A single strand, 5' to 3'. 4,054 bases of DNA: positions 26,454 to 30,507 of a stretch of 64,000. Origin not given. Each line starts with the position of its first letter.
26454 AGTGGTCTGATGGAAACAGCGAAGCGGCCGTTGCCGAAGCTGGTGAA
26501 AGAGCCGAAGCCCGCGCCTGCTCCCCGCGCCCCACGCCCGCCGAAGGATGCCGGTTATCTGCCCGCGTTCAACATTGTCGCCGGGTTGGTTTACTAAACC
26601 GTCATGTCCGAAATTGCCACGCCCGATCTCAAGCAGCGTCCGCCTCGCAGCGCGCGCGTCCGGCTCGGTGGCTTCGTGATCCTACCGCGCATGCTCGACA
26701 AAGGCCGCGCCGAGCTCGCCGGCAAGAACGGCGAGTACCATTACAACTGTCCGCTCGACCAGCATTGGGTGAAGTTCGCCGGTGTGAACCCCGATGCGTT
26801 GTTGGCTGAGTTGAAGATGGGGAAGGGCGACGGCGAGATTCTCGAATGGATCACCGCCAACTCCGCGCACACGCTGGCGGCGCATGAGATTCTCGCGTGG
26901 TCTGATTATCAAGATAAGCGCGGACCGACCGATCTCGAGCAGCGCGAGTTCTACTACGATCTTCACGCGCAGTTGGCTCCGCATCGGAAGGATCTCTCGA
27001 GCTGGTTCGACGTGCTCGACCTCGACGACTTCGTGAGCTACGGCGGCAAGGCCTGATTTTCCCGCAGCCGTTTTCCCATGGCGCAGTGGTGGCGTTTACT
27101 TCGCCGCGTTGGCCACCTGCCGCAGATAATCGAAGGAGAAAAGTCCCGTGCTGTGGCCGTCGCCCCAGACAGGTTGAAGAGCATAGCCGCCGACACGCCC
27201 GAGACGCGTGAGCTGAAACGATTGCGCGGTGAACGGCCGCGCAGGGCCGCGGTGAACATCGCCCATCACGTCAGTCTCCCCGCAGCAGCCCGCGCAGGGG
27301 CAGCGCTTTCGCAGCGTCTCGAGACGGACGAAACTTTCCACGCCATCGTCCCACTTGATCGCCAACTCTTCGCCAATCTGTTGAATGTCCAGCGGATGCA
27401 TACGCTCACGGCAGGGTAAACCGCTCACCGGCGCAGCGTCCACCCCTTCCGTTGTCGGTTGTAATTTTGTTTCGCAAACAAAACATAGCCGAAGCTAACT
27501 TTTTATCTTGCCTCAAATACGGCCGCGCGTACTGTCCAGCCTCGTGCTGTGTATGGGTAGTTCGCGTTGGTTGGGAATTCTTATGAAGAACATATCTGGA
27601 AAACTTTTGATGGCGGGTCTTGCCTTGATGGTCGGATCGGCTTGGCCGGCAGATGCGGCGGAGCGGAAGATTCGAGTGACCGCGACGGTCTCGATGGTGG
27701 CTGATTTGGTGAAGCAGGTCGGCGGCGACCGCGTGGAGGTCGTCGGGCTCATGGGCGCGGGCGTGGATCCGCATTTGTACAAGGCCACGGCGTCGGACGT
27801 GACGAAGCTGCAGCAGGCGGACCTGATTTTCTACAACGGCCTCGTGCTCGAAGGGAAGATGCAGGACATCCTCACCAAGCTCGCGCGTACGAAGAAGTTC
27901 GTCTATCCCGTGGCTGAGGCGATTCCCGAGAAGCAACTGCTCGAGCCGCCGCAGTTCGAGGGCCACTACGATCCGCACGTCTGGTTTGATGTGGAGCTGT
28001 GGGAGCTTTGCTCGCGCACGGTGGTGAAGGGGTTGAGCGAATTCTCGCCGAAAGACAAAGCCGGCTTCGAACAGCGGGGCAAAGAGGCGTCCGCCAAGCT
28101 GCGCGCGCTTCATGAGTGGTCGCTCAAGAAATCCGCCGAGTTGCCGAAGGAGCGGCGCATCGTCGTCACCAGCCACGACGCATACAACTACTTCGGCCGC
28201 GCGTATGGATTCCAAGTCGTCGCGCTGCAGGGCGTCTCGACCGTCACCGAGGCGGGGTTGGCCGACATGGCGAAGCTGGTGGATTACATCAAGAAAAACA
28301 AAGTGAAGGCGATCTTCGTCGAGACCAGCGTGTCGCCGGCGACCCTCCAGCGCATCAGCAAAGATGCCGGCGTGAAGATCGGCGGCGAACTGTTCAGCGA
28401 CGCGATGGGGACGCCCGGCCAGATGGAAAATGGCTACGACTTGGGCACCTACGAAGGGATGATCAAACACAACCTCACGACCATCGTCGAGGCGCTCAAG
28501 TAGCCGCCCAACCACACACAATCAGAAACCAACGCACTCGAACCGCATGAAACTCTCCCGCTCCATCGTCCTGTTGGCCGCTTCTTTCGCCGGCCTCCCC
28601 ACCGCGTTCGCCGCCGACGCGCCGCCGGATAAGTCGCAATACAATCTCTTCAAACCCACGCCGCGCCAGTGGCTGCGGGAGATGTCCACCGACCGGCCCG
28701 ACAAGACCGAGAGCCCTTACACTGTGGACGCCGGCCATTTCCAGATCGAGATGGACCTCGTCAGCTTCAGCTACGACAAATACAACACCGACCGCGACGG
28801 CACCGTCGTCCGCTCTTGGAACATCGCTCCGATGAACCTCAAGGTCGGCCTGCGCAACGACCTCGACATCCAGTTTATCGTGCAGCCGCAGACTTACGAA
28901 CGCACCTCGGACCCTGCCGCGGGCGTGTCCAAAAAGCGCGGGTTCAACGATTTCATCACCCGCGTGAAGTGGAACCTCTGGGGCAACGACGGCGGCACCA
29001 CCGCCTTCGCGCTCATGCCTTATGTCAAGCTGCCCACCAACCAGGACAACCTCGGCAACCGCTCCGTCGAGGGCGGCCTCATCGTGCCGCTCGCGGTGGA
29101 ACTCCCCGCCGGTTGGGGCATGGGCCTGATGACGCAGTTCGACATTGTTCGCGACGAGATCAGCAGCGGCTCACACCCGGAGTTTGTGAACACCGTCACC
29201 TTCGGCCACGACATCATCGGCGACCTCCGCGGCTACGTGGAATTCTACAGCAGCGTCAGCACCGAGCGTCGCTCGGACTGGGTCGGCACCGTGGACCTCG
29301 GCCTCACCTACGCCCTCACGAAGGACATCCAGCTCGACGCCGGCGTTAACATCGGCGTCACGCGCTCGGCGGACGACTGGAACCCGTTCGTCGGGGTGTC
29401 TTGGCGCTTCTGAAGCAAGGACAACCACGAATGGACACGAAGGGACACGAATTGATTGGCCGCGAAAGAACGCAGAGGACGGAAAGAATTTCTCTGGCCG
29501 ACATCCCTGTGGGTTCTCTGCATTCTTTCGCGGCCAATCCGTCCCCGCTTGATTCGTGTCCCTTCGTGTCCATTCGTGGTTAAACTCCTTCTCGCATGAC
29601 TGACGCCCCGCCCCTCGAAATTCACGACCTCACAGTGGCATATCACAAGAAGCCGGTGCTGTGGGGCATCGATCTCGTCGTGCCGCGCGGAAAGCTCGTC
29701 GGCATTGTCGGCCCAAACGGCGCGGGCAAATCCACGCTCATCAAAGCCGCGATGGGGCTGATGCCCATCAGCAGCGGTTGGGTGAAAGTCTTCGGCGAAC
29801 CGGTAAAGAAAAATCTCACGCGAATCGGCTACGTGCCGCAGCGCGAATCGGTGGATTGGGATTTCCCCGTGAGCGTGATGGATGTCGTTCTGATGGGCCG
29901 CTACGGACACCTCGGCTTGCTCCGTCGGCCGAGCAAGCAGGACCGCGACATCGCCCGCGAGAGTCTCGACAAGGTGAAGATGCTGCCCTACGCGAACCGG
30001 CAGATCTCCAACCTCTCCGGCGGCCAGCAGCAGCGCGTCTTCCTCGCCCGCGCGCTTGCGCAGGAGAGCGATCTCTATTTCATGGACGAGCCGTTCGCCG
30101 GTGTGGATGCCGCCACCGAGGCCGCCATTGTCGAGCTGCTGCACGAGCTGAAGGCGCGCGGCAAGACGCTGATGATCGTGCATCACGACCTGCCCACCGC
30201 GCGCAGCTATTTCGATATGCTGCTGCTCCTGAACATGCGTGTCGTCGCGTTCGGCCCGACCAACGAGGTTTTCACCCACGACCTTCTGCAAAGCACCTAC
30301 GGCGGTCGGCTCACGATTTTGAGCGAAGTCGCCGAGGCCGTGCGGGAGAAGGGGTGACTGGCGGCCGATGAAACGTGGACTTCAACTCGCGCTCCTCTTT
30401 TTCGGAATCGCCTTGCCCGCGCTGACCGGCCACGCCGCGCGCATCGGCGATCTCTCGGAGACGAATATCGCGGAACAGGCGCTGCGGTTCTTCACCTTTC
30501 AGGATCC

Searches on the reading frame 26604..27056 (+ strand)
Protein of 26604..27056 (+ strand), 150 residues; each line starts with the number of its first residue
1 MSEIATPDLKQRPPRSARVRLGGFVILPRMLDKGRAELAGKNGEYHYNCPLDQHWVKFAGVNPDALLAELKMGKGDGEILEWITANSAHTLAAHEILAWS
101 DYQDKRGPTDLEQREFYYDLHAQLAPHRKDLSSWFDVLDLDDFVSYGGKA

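Call 3: search_protein_families(library=pfam, proteins=[window:26604-27056:+], max_evalue=0.01)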
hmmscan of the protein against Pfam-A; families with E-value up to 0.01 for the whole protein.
window:26604-27056:+ (150 aa): 1 family
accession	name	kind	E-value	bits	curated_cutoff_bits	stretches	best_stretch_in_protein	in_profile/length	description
PF16798.10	DUF5069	-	1.9e-42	145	27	1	12-142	2-131/133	Domain of unknown function (DUF5069)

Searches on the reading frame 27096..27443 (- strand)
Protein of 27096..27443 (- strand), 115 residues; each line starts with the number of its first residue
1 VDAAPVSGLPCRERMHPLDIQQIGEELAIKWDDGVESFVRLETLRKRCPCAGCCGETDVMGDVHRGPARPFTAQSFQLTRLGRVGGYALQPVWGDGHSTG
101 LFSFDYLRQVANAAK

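Call 3: search_protein_families(library=pfam, proteins=[window:27096-27443:-], max_evalue=0.01)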
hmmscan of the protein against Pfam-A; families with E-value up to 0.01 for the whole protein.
window:27096-27443:- (115 aa): 1 family
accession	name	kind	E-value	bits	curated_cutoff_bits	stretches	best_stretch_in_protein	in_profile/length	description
PF06155.17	GBBH-like_N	-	3.5e-19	69.8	22.8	1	21-108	4-85/85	Gamma-butyrobetaine hydroxylase-like, N-terminal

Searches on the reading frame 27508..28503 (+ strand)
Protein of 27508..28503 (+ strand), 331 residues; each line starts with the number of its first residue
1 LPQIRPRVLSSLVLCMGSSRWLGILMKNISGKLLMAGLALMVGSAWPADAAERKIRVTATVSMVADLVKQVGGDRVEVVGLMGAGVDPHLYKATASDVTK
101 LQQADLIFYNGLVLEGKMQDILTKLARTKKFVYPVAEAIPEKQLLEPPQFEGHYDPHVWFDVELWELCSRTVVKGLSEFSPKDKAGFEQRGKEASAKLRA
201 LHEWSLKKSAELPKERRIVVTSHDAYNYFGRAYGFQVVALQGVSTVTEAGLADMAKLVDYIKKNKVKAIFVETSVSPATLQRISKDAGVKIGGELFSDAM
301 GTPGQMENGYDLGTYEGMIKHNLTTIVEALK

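Call 3: search_protein_families(library=pfam, proteins=[window:27508-28503:+], max_evalue=0.01)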
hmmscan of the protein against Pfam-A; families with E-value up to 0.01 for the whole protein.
window:27508-28503:+ (331 aa): 1 family
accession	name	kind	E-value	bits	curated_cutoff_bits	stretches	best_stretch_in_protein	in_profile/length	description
PF01297.22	ZnuA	-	6.3e-77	259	29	1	57-329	1-263/263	Zinc-uptake complex component A periplasmic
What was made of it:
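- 27583..28503 (+): TroA-like periplasmic metal-binding protein (YtgA/TroA equivalent). The true start is ATG 27583, followed by a signal peptide. Pfam ZnuA, E 6.3e-77 (call 3).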

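Call 4: search_protein_families(library=ncbifam, proteins=[window:27508-28503:+], max_evalue=0.01)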
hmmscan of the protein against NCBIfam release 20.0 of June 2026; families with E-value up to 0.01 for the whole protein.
window:27508-28503:+ (331 aa): 8 families
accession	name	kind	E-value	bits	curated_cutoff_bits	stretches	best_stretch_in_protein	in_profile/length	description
NF040870.1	AztC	equivalog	2.5e-58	197.7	350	1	57-330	1-277/277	zinc ABC transporter substrate-binding protein AztC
NF040928.1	ABC_lipo_SloC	subfamily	2.2e-50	171.5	525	1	39-330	11-302/304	metal ABC transporter substrate-binding lipoprotein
NF053842.1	MnTportMntCDein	equivalog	2.5e-50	171.3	400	1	54-328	5-280/281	manganese ABC transporter substrate-binding protein MntC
NF053703.1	Mn_SBP_EfaA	exception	9.3e-50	169.5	485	1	29-330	11-309/310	Mn/Fe ABC transporter substrate-binding lipoprotein EfaA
NF047355.1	ABC_bind_Mn_Staph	exception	1.7e-43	149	500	1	48-331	26-309/309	manganese ABC transporter substrate-binding lipoprotein MntC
TIGR03772.1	anch_rpt_subst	equivalog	1.1e-33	116.6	350.45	2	151-300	313-463/486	anchored repeat ABC transporter, substrate-binding protein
NF033605.1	Zn_bnd_ABC_AdcA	exception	1.8e-22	80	700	1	50-330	30-322/517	zinc ABC transporter substrate-binding lipoprotein AdcA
NF007091.2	PRK09545.1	equivalog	1.4e-21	77.1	268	2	151-293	146-286/318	zinc ABC transporter substrate-binding protein ZnuA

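Call 52: search_solved_structures(query=window:27583-28500:+, max_evalue=1e-20, show_alignments=2)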
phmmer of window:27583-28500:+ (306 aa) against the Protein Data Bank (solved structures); distinct sequences matched with E-value up to 1e-20: 38.
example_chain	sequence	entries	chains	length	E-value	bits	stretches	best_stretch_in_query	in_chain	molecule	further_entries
1toa_A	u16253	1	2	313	7.6e-69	235.7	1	18-305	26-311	PROTEIN (PERIPLASMIC BINDING PROTEIN TROA)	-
1k0f_A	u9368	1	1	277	1.3e-67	231.7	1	32-305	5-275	Periplasmic zinc-binding protein troA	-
3mfq_A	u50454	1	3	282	5e-45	157.6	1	28-306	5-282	High-affinity zinc uptake system protein znuA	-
8svc_A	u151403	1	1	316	2.6e-44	155.2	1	12-305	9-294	Metal ABC transporter substrate-binding protein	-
4utp_A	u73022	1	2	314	3.1e-44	155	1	12-305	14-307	MANGANESE ABC TRANSPORTER SUBSTRATE-BINDING LIPOPROTEIN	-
1psz_A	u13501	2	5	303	1.1e-43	153.2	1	26-305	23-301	PROTEIN (SURFACE ANTIGEN PSAA) | MANGANESE ABC TRANSPORTER SUBSTRATE-BINDING LIPOPROTEIN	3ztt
4uto_A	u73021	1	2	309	1.4e-43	152.9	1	12-305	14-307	MANGANESE ABC TRANSPORTER SUBSTRATE-BINDING LIPOPROTEIN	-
3zk8_A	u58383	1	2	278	6.3e-43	150.7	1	29-305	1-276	MANGANESE ABC TRANSPORTER SUBSTRATE-BINDING LIPOPROTEIN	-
3zk7_A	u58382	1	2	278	6.4e-43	150.7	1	29-305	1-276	MANGANESE ABC TRANSPORTER SUBSTRATE-BINDING LIPOPROTEIN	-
3zk9_A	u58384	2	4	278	3e-42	148.5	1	29-305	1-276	MANGANESE ABC TRANSPORTER SUBSTRATE-BINDING LIPOPROTEIN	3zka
3hh8_A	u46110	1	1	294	2.1e-41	145.7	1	24-305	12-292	Metal ABC transporter substrate-binding lipoprotein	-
8yj8_A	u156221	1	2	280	2.3e-41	145.6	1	29-305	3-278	Iron ABC transporter substrate-binding lipoprotein MtsA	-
8yj5_A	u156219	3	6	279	2.9e-41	145.3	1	29-305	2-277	Iron ABC transporter substrate-binding lipoprotein MtsA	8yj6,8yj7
5hx7_A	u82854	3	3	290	4.2e-41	144.7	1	26-302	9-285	Manganese-binding lipoprotein MntA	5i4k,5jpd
4k3v_A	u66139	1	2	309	4.5e-39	138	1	9-302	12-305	ABC superfamily ATP binding cassette transporter, binding protein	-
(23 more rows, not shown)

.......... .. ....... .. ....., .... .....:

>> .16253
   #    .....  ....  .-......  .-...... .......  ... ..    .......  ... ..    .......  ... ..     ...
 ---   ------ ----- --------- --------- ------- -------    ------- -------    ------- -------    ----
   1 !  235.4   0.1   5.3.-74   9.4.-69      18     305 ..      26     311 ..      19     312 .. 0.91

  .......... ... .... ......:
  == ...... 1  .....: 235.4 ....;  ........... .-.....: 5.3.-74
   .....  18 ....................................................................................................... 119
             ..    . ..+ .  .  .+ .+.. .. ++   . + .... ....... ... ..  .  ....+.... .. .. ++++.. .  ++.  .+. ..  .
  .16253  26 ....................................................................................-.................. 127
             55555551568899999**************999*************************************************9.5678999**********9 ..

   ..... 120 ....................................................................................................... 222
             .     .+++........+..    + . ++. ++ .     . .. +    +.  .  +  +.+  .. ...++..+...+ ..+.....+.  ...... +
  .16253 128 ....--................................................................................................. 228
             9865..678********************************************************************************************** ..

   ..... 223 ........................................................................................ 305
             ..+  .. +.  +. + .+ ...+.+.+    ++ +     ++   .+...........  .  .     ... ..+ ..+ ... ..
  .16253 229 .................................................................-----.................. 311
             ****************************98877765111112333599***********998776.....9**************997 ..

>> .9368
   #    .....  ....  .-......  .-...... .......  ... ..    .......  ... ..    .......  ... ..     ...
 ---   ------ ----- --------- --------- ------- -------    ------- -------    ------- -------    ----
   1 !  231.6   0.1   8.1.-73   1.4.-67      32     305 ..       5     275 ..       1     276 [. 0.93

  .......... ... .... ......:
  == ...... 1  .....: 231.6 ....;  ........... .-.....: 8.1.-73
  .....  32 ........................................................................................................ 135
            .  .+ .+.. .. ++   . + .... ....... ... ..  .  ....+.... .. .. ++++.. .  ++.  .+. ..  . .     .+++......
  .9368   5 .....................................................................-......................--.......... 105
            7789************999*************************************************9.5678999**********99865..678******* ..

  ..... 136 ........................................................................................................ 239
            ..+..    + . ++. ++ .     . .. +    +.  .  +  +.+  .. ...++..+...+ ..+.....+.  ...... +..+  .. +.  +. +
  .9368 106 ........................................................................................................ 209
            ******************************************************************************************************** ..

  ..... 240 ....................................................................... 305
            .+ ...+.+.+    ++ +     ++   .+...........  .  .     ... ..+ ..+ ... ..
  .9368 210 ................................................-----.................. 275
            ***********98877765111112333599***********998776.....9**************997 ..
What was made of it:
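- On Cluster A-I (Tro/Psa/Mnt/Znu) metal ABC importers: The binding protein keeps the TroA ligand positions (call 52).
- Closest known: Treponema pallidum TroABCD-TroR. Same: TroA is the closest solved relative of the binding protein (E 7.6e-69), and all four ligand positions are kept (call 52).
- The binding protein keeps all four TroA ligand positions (call 52).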

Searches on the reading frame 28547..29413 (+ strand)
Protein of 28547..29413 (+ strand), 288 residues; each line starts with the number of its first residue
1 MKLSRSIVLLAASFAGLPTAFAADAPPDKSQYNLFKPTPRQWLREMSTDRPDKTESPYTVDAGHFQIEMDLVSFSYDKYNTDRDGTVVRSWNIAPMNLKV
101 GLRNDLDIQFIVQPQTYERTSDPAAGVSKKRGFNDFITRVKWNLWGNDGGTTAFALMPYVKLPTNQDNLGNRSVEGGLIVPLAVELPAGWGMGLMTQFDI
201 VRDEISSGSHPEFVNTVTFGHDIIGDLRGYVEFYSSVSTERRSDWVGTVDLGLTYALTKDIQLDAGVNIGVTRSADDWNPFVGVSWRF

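Call 3: search_protein_families(library=pfam, proteins=[window:28547-29413:+], max_evalue=0.01)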
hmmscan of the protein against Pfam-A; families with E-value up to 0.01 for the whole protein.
window:28547-29413:+ (288 aa): 1 family
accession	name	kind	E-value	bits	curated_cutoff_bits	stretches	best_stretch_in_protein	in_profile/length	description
PF13557.12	Phenol_MetA_deg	-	2e-23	84.2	22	1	48-288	1-242/242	Putative MetA-pathway of phenol degradation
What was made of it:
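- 28547..29413 (+): Outer-membrane beta-barrel gene inside the operon. Pfam Phenol_MetA_deg PF13557, E 2e-23 (call 3).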

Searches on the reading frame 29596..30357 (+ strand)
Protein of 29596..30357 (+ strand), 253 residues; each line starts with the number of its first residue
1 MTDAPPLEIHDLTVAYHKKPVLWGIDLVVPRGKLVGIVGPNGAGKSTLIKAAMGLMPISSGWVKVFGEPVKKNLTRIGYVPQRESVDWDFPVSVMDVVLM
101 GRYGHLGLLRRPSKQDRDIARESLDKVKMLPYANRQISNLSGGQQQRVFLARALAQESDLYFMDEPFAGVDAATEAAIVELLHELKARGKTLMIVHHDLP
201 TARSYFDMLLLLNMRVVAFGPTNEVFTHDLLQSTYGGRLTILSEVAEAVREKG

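Call 3: search_protein_families(library=pfam, proteins=[window:29596-30357:+], max_evalue=0.01)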
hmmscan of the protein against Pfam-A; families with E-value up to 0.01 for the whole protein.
window:29596-30357:+ (253 aa): 7 families
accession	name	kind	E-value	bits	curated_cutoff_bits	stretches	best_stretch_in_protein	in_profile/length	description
PF00005.33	ABC_tran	-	1.9e-26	93.7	25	1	24-168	3-137/137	ABC transporter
PF13304.12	AAA_21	-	2e-08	35.1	27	1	35-51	2-18/304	AAA domain, putative AbiEii toxin, Type IV TA system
PF02463.25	SMC_N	-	6.4e-07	29.5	40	0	127-197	124-198/220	RecF/RecN/SMC N terminal domain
PF13476.12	AAA_23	-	0.00022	22.4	27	1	31-51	18-38/201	AAA domain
PF13555.12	AAA_29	-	0.00024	21.2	27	1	34-56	24-46/61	P-loop containing region of AAA domain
PF13481.12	AAA_25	-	0.0014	18.7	27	0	18-49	19-50/195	AAA domain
PF13558.12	SbcC_Walker_B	-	0.0074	17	27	0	134-183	27-89/90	SbcC/RAD50-like, Walker B motif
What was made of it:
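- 29596..30357 (+): ABC ATPase (YtgB/TroB equivalent). Pfam ABC_tran, E 1.9e-26 (call 3).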
